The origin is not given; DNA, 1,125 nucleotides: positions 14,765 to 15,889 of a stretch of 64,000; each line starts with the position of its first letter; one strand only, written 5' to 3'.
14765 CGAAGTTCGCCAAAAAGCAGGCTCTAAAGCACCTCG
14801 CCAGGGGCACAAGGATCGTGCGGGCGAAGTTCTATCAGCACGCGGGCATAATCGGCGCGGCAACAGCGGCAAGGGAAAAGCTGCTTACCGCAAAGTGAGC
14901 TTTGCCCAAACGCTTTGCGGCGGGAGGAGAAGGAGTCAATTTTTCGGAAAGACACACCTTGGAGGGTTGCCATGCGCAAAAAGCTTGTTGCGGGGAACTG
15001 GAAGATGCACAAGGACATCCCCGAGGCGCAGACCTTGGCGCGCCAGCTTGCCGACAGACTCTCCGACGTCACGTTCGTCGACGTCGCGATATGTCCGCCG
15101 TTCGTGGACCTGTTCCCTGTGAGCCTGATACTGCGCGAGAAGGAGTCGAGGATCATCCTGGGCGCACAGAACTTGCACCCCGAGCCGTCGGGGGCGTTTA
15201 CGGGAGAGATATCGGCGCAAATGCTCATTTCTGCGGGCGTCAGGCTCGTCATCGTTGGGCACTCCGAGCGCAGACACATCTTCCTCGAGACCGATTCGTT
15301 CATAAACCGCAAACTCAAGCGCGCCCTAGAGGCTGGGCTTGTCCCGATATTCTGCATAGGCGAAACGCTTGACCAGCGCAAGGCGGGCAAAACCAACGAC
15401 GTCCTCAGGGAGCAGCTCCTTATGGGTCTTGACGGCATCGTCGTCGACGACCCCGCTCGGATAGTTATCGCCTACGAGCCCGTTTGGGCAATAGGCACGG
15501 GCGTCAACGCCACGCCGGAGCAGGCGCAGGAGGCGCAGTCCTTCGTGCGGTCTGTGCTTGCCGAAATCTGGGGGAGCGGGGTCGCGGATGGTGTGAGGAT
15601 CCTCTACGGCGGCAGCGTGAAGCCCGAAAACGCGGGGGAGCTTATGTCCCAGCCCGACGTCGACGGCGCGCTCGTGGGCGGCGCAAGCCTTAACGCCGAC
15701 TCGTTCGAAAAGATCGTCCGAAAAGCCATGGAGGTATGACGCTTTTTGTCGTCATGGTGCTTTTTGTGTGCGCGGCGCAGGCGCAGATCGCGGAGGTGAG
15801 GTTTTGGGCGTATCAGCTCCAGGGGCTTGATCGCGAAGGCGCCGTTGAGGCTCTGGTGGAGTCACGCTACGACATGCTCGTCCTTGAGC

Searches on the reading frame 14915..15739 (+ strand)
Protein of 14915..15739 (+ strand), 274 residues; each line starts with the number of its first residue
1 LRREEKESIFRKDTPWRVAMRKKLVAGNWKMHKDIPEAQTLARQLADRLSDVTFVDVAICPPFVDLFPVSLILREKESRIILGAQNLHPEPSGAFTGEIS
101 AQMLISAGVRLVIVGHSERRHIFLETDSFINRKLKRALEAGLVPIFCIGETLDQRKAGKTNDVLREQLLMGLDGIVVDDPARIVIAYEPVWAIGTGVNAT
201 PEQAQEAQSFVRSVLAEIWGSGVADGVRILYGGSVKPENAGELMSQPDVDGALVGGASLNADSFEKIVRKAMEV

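Call 49: search_protein_families(library=pfam, proteins=[window:14915-15739:+], max_evalue=0.00001)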
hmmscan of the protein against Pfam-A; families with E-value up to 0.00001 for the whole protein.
window:14915-15739:+ (274 aa): 1 family
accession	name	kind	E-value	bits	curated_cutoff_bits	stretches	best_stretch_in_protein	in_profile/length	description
PF00121.24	TIM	-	2.2e-93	312.8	20.1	1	23-270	1-244/245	Triosephosphate isomerase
